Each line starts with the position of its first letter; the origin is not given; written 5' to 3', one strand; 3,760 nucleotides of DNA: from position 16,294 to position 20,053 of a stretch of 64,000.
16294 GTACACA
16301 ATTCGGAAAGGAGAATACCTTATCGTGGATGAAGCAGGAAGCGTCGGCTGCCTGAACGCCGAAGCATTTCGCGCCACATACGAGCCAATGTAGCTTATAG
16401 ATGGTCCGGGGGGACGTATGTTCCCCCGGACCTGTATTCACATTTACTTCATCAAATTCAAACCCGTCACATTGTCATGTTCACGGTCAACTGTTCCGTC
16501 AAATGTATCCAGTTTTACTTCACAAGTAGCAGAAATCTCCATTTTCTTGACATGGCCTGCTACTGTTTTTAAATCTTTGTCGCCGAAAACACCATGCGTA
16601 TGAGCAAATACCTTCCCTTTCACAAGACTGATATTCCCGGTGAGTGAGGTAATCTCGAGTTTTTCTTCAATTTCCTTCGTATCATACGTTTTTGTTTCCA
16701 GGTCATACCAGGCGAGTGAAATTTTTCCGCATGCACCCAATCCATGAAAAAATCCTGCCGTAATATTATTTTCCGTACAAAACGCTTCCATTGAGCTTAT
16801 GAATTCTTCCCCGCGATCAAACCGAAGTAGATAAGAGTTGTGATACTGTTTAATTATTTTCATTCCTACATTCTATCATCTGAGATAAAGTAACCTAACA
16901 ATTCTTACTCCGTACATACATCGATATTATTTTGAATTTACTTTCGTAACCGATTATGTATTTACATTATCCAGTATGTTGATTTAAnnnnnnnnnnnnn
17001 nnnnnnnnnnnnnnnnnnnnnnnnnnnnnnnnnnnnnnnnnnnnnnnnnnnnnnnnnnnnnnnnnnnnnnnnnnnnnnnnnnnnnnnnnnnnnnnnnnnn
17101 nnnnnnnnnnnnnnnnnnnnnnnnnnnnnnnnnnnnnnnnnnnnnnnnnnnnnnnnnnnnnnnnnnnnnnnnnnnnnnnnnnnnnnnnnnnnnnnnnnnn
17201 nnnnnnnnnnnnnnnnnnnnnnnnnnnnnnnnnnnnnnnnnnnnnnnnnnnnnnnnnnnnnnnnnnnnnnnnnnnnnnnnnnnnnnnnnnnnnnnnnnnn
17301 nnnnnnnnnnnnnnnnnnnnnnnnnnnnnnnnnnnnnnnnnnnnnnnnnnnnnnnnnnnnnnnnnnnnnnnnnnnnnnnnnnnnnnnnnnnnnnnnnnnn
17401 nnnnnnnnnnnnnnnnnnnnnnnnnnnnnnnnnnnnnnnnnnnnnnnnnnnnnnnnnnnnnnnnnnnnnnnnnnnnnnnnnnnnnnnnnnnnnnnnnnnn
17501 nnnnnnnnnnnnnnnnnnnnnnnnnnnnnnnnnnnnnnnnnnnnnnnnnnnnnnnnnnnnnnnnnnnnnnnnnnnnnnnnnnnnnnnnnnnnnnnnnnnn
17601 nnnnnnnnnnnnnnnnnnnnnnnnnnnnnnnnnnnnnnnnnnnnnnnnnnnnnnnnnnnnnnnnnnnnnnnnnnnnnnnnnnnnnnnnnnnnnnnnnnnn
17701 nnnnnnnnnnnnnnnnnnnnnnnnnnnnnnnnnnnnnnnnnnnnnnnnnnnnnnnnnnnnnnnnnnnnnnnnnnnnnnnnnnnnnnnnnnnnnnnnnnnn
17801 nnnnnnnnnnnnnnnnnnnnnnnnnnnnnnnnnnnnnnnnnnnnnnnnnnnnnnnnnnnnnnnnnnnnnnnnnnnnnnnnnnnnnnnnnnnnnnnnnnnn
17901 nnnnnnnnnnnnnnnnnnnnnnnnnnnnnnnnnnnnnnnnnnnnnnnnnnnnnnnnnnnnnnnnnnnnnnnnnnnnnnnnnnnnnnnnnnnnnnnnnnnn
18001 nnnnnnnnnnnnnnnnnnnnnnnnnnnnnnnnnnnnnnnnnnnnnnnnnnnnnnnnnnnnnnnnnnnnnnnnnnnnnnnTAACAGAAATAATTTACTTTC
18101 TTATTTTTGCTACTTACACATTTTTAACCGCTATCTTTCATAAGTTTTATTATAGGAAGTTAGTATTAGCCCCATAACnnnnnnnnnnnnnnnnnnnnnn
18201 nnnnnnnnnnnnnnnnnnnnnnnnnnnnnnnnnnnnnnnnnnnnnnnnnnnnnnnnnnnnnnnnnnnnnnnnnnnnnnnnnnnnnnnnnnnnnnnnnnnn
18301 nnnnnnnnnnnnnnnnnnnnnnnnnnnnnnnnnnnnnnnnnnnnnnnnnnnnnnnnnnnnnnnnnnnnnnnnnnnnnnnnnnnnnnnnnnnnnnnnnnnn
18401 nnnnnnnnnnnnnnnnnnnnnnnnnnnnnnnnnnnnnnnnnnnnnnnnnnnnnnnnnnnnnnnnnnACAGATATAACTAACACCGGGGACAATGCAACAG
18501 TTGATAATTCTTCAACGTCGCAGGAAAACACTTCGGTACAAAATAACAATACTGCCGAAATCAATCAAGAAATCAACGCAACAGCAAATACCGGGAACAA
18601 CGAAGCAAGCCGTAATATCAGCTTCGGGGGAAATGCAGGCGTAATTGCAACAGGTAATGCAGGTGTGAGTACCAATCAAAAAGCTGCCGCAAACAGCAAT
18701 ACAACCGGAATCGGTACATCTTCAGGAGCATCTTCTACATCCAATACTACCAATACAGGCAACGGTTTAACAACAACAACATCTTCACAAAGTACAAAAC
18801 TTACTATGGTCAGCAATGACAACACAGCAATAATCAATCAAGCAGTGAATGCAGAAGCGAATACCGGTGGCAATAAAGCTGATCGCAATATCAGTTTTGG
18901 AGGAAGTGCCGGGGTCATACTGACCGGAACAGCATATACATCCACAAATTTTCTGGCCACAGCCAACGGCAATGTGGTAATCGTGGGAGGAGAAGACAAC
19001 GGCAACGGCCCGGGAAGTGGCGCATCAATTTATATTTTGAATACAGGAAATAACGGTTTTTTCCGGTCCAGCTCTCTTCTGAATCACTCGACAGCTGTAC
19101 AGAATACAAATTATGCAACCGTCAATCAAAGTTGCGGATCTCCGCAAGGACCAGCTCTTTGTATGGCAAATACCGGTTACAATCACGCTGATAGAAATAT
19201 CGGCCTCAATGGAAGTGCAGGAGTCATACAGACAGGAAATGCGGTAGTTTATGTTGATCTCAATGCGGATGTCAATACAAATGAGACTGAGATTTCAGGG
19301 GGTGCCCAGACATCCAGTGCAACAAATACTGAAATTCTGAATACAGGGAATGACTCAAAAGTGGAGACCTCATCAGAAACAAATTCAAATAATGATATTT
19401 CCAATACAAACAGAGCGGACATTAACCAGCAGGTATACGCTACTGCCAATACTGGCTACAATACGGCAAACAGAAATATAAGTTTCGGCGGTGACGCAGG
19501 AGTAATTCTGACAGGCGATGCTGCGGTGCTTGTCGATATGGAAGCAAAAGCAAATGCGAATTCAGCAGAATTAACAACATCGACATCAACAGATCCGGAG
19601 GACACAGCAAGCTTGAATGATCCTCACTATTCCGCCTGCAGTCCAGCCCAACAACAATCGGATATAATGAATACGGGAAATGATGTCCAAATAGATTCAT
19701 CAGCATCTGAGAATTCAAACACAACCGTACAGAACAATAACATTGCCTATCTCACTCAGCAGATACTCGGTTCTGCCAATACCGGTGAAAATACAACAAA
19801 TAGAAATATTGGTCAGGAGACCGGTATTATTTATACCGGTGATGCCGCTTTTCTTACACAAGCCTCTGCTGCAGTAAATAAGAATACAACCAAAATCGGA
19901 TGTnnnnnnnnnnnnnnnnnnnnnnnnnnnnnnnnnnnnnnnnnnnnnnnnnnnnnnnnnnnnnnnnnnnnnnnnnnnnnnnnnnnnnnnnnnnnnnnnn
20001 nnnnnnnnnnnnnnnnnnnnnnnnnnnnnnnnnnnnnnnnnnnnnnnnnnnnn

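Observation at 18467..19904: Module architecture with a curlin-like Asn/Gln/Gly ladder motif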

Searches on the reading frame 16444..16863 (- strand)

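Call 18: search_protein_families(library=pfam, proteins=[window:16444-16863:-], max_evalue=0.001)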
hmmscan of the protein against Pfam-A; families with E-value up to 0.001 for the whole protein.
window:16444-16863:- (139 aa): 1 family
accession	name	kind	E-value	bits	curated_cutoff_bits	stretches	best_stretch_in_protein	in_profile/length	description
PF03479.20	PCC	-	1.7e-29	102.9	25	1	10-122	2-116/117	Plants and Prokaryotes Conserved (PCC) domain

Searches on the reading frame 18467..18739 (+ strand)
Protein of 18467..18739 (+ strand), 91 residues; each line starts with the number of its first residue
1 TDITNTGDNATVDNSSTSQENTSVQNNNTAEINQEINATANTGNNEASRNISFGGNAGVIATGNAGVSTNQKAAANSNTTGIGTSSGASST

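Call 12: search_solved_structures(query=A1, max_evalue=10, show_alignments=3)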
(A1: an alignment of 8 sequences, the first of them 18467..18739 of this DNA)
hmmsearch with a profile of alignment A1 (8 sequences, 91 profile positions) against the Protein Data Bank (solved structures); distinct sequences matched with E-value up to 10: 2.
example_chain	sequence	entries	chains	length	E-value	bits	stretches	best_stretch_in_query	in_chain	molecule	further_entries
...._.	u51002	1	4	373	8.6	10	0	22-48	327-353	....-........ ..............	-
3n2w_A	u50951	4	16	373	8.6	10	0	22-48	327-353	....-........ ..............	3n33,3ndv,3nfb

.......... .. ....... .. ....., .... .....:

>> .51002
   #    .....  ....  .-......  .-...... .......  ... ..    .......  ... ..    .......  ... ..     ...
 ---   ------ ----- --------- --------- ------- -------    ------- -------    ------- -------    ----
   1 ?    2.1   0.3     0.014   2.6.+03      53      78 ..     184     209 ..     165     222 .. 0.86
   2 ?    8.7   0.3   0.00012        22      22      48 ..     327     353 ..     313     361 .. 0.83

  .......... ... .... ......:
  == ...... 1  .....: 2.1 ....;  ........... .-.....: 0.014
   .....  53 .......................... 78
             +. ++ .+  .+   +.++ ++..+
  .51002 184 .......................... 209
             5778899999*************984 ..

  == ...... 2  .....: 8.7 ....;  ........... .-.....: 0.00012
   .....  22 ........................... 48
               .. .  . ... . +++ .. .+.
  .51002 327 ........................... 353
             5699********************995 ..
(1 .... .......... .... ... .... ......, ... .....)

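Call 19: search_protein_representatives(alignment_id=A1)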
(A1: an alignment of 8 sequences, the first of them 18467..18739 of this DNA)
Query: 8 sequences, 91 profile positions. Proteins with E-value up to 0.001 (for the whole library): 927; up to 1e-10: 354; up to 1e-30: 101. The best 150 are listed.
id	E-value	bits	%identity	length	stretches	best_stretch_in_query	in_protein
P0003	2.1e-114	390.2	-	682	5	1-83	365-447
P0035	6.8e-109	372.5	-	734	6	3-84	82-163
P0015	3.4e-103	354.2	-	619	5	3-85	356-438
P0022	1.3e-97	336.4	-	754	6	2-87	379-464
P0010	3.4e-97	335.0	-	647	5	3-87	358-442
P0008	1.0e-96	333.5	-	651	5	1-87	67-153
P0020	1.4e-89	310.6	-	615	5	1-87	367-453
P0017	8.3e-89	308.1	-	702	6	1-88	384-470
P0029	2.0e-86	300.5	-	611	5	2-86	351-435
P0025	4.4e-86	299.4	-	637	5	1-84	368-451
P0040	1.8e-85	297.4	-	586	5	1-87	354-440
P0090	7.8e-81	282.6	-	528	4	1-87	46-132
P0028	5.6e-80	279.8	-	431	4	1-88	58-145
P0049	3.2e-79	277.4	-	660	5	1-87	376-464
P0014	6.9e-79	276.3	-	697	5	2-84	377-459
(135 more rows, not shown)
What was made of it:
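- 927 representative proteins score at E<=1e-3 and 354 at <=1e-10, with 1-9 modules each, mostly 3-6 (call 19).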

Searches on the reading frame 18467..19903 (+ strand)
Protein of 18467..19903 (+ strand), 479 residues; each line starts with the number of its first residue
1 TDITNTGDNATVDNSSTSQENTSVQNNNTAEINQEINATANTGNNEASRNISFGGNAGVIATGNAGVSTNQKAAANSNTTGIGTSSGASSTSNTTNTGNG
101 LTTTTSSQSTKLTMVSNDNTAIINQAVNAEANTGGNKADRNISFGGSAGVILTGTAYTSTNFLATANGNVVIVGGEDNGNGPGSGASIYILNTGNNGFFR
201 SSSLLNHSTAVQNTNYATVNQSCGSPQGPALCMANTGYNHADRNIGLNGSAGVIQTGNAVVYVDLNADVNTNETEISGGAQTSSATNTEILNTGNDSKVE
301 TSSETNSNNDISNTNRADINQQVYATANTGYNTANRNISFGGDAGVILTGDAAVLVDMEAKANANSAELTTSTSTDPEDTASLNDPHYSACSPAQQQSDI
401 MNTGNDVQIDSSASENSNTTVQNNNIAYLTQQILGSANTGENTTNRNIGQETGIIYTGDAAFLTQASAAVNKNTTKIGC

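Call 39: find_related_loci(query=window:18467-19903:+, collection=genome_contigs, flank=6000)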
Query window:18467-19903:+ (479 aa) in genome_contigs; peptide patterns used: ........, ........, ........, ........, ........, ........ (x = any residue, [..] = any of these).
180 stretches matched a pattern, but none encodes a relative of the query by tblastn (E <= 1e-3).
